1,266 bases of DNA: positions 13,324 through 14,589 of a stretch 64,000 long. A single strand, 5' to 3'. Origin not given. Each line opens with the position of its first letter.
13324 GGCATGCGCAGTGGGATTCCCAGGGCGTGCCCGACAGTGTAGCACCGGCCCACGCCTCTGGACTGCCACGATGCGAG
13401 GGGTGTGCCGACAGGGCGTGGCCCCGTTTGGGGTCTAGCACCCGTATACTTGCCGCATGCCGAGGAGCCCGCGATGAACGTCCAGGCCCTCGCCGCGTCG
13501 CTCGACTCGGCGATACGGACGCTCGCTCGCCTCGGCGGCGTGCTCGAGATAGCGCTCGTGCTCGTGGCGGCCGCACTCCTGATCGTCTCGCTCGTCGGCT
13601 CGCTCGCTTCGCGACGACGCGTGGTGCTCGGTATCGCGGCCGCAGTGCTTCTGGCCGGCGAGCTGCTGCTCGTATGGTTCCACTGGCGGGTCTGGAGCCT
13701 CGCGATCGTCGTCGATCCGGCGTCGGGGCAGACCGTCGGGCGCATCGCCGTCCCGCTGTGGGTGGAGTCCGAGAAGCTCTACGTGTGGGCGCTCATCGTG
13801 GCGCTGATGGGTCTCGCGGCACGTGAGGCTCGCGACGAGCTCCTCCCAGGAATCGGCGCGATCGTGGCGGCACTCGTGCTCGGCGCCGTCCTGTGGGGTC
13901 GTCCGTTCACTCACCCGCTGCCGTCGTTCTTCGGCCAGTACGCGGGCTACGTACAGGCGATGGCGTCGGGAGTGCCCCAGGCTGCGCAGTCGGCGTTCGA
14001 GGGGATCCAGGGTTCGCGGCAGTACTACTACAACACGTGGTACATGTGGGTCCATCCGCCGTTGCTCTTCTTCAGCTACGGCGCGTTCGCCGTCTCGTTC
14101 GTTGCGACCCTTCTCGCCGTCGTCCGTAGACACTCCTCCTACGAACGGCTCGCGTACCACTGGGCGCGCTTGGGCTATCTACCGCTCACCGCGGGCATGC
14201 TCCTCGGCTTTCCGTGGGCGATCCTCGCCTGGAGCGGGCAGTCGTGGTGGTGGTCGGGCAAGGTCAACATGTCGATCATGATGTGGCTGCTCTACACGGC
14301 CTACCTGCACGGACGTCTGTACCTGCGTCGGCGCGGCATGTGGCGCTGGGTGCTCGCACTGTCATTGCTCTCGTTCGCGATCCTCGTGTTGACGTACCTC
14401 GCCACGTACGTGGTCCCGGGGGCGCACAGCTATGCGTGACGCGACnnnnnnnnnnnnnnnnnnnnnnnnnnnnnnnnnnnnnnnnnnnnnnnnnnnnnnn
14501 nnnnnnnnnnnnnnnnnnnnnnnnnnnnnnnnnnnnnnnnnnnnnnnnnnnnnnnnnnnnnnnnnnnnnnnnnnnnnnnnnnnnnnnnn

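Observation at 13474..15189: CcsA-like haem-handling protein with an altered WWD signature and a non-ResB partner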

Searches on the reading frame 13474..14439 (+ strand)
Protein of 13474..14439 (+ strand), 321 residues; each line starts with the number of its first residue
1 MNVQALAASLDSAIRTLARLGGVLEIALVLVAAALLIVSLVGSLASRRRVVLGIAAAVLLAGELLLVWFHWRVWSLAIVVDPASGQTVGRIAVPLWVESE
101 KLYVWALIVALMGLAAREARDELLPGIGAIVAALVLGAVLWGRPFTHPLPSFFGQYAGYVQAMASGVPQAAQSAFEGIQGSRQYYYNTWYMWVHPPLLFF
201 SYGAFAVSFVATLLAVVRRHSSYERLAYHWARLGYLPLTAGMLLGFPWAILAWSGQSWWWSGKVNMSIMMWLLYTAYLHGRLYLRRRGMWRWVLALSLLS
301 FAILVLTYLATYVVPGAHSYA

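Call 3: search_protein_families(library=pfam, proteins=[window:13474-14439:+], max_evalue=0.01)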
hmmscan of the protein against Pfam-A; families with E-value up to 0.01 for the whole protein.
window:13474-14439:+ (321 aa): 1 family
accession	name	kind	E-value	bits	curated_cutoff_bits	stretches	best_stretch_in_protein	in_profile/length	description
PF01578.25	Cytochrom_C_asm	-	3.4e-23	82.8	29.9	1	101-313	7-206/212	Cytochrome C assembly protein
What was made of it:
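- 13474..14439 (+): Gene A: the N-terminal half of a split CcmF-type haem lyase (321 aa, about 8 transmembrane helices, 'CcmF3' clade). Pfam PF01578, E 3.4e-23 (call 3).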

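Call 4: search_protein_families(library=ncbifam, proteins=[window:13474-14439:+], max_evalue=0.01)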
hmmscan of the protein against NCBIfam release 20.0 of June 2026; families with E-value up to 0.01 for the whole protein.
window:13474-14439:+ (321 aa): 3 families
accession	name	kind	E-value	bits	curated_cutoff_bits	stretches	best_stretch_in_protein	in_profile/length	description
TIGR03145.1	cyt_nit_nrfE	subfamily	1.8e-12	46.8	927.3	1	193-314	171-293/631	heme lyase NrfEFG subunit NrfE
TIGR00353.1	nrfE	subfamily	2.2e-12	46.6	569.05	1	193-307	119-237/578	heme lyase CcmF/NrfE family subunit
TIGR03144.1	cytochr_II_ccsB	equivalog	7.4e-11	42.2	187.6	1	222-321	155-252/252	c-type cytochrome biogenesis protein CcsB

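Call 5: find_homologous_proteins(query=window:13474-14439:+, max_evalue=0.001)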
Query window:13474-14439:+ (321 aa): 423 proteins with E <= 0.001 among 8000 candidates; the best 120 are listed.
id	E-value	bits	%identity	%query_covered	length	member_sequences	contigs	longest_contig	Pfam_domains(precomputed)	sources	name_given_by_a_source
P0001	2.3e-200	683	100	100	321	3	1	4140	PF01578.26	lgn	-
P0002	7.8e-165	566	80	100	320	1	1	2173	PF01578.26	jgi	jgi:cytochrome c biogenesis factor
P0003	1.3e-157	542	76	100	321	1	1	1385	PF01578.26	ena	-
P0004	2.3e-155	535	75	100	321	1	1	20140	PF01578.26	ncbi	-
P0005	1.4e-153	529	74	100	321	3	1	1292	PF01578.26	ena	-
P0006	7.0e-152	523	75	100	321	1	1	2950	PF01578.26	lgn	-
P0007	1.6e-148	512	71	100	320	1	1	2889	PF01578.26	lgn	-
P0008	4.5e-148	511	73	100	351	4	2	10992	PF01578.26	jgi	jgi:cytochrome c biogenesis factor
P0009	7.0e-148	510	73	100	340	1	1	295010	PF01578.26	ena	-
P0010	2.3e-147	509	69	100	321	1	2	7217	PF01578.26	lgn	-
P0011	1.1e-144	500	71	100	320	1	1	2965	PF01578.26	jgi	-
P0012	1.6e-144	499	69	100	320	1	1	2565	PF01578.26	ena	-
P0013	2.0e-144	499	70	100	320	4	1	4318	PF01578.26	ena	-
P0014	6.4e-138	478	68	100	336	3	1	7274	PF01578.26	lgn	-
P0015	5.8e-137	474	68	98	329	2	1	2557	PF01578.26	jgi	jgi:cytochrome c biogenesis factor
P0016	3.3e-136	472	68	98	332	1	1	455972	PF01578.26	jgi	-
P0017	2.1e-135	469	66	100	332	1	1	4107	PF01578.26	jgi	jgi:hypothetical protein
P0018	3.4e-134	465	74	81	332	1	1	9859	PF01578.26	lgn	-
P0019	3.9e-134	465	66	100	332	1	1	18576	PF01578.26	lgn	-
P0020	7.0e-134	464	66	100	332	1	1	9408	PF01578.26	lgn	-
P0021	1.0e-133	464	67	100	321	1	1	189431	PF01578.26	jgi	jgi:cytochrome c biogenesis factor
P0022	8.1e-133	461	65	100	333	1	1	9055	PF01578.26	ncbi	-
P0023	1.7e-132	460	66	100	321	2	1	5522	PF01578.26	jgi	-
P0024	1.6e-131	457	64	100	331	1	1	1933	PF01578.26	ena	-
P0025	1.7e-131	456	66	100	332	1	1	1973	PF01578.26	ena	-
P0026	2.0e-131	456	65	100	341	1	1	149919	PF01578.26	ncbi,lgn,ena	-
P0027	2.9e-131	456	68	98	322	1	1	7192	PF01578.26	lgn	-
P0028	3.0e-131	456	73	85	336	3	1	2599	PF01578.26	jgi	-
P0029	5.1e-131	455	65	100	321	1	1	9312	PF01578.26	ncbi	-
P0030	1.2e-130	454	63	100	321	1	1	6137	PF01578.26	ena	-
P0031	2.6e-130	452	65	98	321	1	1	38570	PF01578.26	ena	-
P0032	4.8e-130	452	63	100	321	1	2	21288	PF01578.26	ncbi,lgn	-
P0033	7.9e-130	451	63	100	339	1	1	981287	PF01578.26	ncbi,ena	-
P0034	8.3e-130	451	64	100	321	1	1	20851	PF01578.26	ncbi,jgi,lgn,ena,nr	ncbi:MAG: cytochrome c biogenesis protein [Coriobacteriia bacterium]|nr:cytochrome c biogenesis prot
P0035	2.3e-129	449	64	100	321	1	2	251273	PF01578.26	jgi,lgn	-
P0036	3.2e-129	449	65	100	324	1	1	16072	PF01578.26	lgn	-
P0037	4.6e-129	448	62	100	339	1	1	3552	PF01578.26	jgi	jgi:cytochrome c biogenesis factor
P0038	5.4e-129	448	64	100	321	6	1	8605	PF01578.26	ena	-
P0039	7.4e-129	448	64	100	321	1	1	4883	PF01578.26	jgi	-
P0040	8.1e-129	448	66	100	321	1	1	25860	PF01578.26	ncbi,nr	ncbi:MAG: cytochrome c biogenesis protein CcsA [Coriobacteriia bacterium]|nr:cytochrome c biogenesis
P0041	8.3e-129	448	63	100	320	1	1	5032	PF01578.26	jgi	jgi:cytochrome c biogenesis factor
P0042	8.6e-129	448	64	100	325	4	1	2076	PF01578.26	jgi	-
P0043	1.1e-128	447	65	100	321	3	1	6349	PF01578.26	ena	-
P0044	1.9e-128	446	64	100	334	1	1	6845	PF01578.26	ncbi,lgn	-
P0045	2.1e-128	446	64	98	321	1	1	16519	PF01578.26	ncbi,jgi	-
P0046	2.3e-128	446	71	79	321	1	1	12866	PF01578.26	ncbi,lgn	-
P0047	2.3e-128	446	67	98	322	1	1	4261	PF01578.26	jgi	jgi:cytochrome c biogenesis factor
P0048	2.4e-128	446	64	100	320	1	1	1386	PF01578.26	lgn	-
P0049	4.3e-128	445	65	99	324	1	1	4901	PF01578.26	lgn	-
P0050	5.2e-128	445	65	100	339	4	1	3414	PF01578.26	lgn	-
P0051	6.3e-128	445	64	100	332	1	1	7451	PF01578.26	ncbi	ncbi:MAG: cytochrome c biogenesis protein CcsA [Coriobacteriia bacterium]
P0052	9.9e-128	444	73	81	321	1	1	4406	PF01578.26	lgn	-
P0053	1.1e-127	444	63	100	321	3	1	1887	PF01578.26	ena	-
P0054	1.2e-127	444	69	89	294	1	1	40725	PF01578.26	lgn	-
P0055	2.0e-127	443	64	100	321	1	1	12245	PF01578.26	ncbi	-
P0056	2.2e-127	443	62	100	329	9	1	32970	PF01578.26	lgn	-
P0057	2.6e-127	443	64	100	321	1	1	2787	PF01578.26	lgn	-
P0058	2.8e-127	443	62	100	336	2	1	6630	PF01578.26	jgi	-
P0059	2.8e-127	443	65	94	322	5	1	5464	PF01578.26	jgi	-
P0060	4.4e-127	442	64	100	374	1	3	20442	PF01578.26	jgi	jgi:hypothetical protein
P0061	5.7e-127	442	63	100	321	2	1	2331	PF01578.26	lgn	-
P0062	8.5e-127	441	65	97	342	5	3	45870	PF01578.26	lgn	-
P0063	1.1e-126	441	66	97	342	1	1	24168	PF01578.26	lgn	-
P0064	1.3e-126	440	65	98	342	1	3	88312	PF01578.26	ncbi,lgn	-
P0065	1.8e-126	440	65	99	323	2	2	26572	PF01578.26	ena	-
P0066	2.0e-126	440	64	100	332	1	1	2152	PF01578.26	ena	-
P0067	2.2e-126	440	69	81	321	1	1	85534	PF01578.26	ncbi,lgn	-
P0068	2.7e-126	439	62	100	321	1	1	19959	PF01578.26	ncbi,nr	ncbi:MAG: cytochrome c biogenesis protein CcsA [Coriobacteriia bacterium]|nr:cytochrome c biogenesis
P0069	2.9e-126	439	64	100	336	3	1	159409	PF01578.26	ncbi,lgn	-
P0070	3.4e-126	439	63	100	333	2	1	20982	PF01578.26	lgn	-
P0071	4.1e-126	439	62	100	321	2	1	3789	PF01578.26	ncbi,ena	-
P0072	6.0e-126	438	64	100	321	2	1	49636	PF01578.26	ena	-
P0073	6.2e-126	438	64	100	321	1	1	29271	PF01578.26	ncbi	-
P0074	6.5e-126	438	65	99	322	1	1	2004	PF01578.26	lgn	-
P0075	7.6e-126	438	63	100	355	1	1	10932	PF01578.26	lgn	-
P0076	1.8e-125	437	61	100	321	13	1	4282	PF01578.26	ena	-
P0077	2.1e-125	436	63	100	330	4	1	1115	PF01578.26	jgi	jgi:cytochrome c biogenesis factor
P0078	2.2e-125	436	61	100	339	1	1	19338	PF01578.26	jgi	jgi:ABC-type transport system involved in cytochrome c biogenesis permease subunit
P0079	3.0e-125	436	64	100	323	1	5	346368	PF01578.26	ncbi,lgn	ncbi:MAG: hypothetical protein Kow0056_09780 [Coriobacteriia bacterium]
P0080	3.1e-125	436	70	83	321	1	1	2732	PF01578.26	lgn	-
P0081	4.4e-125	435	63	100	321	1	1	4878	PF01578.26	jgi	jgi:cytochrome c biogenesis factor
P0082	5.0e-125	435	64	99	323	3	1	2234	PF01578.26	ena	-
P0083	5.0e-125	435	62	100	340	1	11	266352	PF01578.26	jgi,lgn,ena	-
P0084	5.4e-125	435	61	100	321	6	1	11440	PF01578.26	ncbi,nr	ncbi:MAG: cytochrome c biogenesis protein CcsA [Actinomycetota bacterium]|nr:cytochrome c biogenesis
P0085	5.8e-125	435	63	100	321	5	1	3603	PF01578.26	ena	-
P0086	6.5e-125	435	66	98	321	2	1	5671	PF01578.26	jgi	jgi:hypothetical protein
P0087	8.4e-125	434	65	98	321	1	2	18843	PF01578.26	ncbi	-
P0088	8.7e-125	434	62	100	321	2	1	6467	PF01578.26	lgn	-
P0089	9.4e-125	434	62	100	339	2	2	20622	PF01578.26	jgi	jgi:Cytochrome C assembly protein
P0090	1.1e-124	434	64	100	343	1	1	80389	PF01578.26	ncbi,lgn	-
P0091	1.3e-124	434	63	100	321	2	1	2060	PF01578.26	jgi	-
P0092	1.4e-124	434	63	98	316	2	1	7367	PF01578.26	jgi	jgi:cytochrome c biogenesis factor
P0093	1.5e-124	434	60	100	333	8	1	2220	PF01578.26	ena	-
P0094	1.6e-124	433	62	100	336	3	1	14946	PF01578.26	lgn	-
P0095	1.7e-124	433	64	100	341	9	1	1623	PF01578.26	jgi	-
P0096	3.1e-124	433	63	100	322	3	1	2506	PF01578.26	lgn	-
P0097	3.1e-124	433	63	100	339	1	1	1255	PF01578.26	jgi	-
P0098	3.2e-124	432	64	100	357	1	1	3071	PF01578.26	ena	-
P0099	3.6e-124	432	62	100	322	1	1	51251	PF01578.26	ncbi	-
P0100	3.9e-124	432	63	100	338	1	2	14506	PF01578.26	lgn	-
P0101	4.3e-124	432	62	98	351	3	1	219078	PF01578.26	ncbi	-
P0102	5.1e-124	432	61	100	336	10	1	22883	PF01578.26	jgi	jgi:hypothetical protein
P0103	7.2e-124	431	65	88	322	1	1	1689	PF01578.26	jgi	jgi:cytochrome c biogenesis factor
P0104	9.3e-124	431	60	100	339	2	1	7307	PF01578.26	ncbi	-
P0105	9.9e-124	431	60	100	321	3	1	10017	PF01578.26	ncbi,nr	ncbi:MAG: cytochrome c biogenesis protein CcsA [Coriobacteriia bacterium]|nr:cytochrome c biogenesis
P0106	1.6e-123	430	65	99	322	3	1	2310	PF01578.26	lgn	-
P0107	1.7e-123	430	64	100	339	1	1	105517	PF01578.26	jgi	jgi:cytochrome c biogenesis factor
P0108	2.0e-123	430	62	100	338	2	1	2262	PF01578.26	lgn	-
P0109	2.4e-123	430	65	97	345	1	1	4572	PF01578.26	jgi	jgi:ABC-type transport system involved in cytochrome c biogenesis permease subunit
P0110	2.8e-123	429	63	100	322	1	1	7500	PF01578.26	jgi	jgi:cytochrome c biogenesis factor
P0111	3.6e-123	429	60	98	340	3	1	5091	PF01578.26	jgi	jgi:ABC-type transport system involved in cytochrome c biogenesis permease subunit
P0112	5.2e-123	429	66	94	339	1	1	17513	PF01578.26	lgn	-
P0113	5.2e-123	428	70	85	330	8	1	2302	PF01578.26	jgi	jgi:cytochrome c biogenesis factor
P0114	5.5e-123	428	62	99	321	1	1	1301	PF01578.26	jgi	jgi:cytochrome c biogenesis factor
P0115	5.6e-123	428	62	99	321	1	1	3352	PF01578.26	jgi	-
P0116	6.0e-123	428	62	100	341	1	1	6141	PF01578.26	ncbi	-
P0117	6.6e-123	428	61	100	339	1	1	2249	PF01578.26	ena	-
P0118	7.7e-123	428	61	100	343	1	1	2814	PF01578.26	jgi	jgi:cytochrome c biogenesis factor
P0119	7.7e-123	428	65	98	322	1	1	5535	PF01578.26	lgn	-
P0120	9.6e-123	428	67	84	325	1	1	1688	PF01578.26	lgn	-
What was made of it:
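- Databases name it CcsA (call 5).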

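Call 6: search_solved_structures(query=window:13474-14439:+, max_evalue=1, show_alignments=4)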
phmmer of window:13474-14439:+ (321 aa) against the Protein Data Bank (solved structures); distinct sequences matched with E-value up to 1: 0.

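Call 8: find_encoding_contigs(protein=P0033, flank=10000, max_places=2)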
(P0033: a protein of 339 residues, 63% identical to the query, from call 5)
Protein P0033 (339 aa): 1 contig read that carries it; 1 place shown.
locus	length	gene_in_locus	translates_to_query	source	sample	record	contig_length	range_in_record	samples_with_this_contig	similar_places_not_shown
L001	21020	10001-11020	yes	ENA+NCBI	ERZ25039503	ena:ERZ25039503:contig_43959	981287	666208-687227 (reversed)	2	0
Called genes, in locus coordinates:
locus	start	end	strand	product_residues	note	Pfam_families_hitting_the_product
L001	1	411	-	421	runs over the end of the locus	PF00890:FAD_binding_2 (faint), PF01134:GIDA (faint), PF01266:DAO (faint), PF01494:FAD_binding_3 (weak), PF03486:HI0933_like (faint), PF07992:Pyr_redox_2 (weak), PF13738:Pyr_redox_3 (weak), PF21688:FAD-depend_C (weak)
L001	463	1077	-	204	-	-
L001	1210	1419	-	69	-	-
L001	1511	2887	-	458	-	PF00772:DnaB, PF03796:DnaB_C, PF13481:AAA_25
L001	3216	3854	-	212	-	PF01281:Ribosomal_L9_N, PF03948:Ribosomal_L9_C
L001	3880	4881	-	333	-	PF09991:DUF2232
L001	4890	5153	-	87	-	PF01084:Ribosomal_S18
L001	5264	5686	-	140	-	PF00436:SSB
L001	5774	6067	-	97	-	PF01250:Ribosomal_S6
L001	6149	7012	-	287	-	-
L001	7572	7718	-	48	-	PF18930:DUF5679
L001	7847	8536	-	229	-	PF07314:Lit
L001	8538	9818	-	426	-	PF25323:6TM_PilS (weak), PF00990:GGDEF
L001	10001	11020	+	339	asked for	PF01578:Cytochrom_C_asm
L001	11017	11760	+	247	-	-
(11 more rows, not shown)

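Call 9: find_encoding_contigs(protein=P0079, flank=10000, max_places=2)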
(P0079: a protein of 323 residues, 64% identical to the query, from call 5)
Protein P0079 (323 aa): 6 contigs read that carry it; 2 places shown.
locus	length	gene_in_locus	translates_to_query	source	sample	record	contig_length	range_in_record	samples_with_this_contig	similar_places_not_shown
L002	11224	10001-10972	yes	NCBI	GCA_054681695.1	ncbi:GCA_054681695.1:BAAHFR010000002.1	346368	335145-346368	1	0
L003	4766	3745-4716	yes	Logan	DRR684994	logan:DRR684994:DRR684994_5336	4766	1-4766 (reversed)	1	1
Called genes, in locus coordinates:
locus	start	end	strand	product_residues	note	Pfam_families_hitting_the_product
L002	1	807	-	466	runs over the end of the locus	PF00890:FAD_binding_2, PF01134:GIDA (faint), PF01266:DAO (weak), PF01494:FAD_binding_3 (faint), PF03486:HI0933_like (faint), PF01266:DAO (weak), PF07992:Pyr_redox_2 (weak), PF21688:FAD-depend_C, +3 more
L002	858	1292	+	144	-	PF13380:CoA_binding_2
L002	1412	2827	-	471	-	PF00772:DnaB, PF03796:DnaB_C, PF06745:ATPase (weak), PF13481:AAA_25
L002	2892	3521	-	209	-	PF01281:Ribosomal_L9_N, PF03948:Ribosomal_L9_C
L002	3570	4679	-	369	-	PF09991:DUF2232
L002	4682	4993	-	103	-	PF01084:Ribosomal_S18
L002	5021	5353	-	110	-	PF00436:SSB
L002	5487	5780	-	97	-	PF01250:Ribosomal_S6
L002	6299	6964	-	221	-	PF02254:TrkA_N, PF02080:TrkA_C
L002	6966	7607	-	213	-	PF02254:TrkA_N, PF02080:TrkA_C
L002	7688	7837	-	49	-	PF18930:DUF5679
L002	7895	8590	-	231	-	PF07314:Lit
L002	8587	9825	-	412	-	PF25323:6TM_PilS (weak), PF00990:GGDEF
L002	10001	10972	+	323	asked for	PF01578:Cytochrom_C_asm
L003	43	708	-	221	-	PF02254:TrkA_N, PF02080:TrkA_C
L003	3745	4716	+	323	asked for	PF01578:Cytochrom_C_asm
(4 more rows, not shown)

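Call 10: find_encoding_contigs(protein=P0016, flank=10000, max_places=2)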
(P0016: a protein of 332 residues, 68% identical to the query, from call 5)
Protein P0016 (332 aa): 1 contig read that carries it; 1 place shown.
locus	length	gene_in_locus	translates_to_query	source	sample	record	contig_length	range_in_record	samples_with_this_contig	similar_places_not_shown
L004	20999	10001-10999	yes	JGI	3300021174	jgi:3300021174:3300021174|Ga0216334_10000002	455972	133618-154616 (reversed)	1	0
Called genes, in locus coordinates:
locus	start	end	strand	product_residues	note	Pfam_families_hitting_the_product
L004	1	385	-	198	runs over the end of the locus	PF01281:Ribosomal_L9_N, PF03948:Ribosomal_L9_C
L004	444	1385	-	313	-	PF09991:DUF2232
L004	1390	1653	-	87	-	PF01084:Ribosomal_S18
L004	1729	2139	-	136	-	PF00436:SSB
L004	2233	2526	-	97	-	PF01250:Ribosomal_S6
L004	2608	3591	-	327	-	PF01551:Peptidase_M23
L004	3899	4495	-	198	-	-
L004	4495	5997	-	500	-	PF02386:TrkH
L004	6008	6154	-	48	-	-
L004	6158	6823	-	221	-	PF02254:TrkA_N, PF02080:TrkA_C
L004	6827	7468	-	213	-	PF02254:TrkA_N, PF02737:3HCDH_N (faint), PF03435:Sacchrp_dh_NADP (faint), PF02080:TrkA_C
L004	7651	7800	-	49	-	PF18930:DUF5679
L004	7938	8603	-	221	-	PF07314:Lit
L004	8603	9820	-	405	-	PF00990:GGDEF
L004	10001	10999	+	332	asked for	PF01578:Cytochrom_C_asm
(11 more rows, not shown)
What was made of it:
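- Gene order across this whole region is conserved in the order (calls 8-10), so distance carries little weight.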
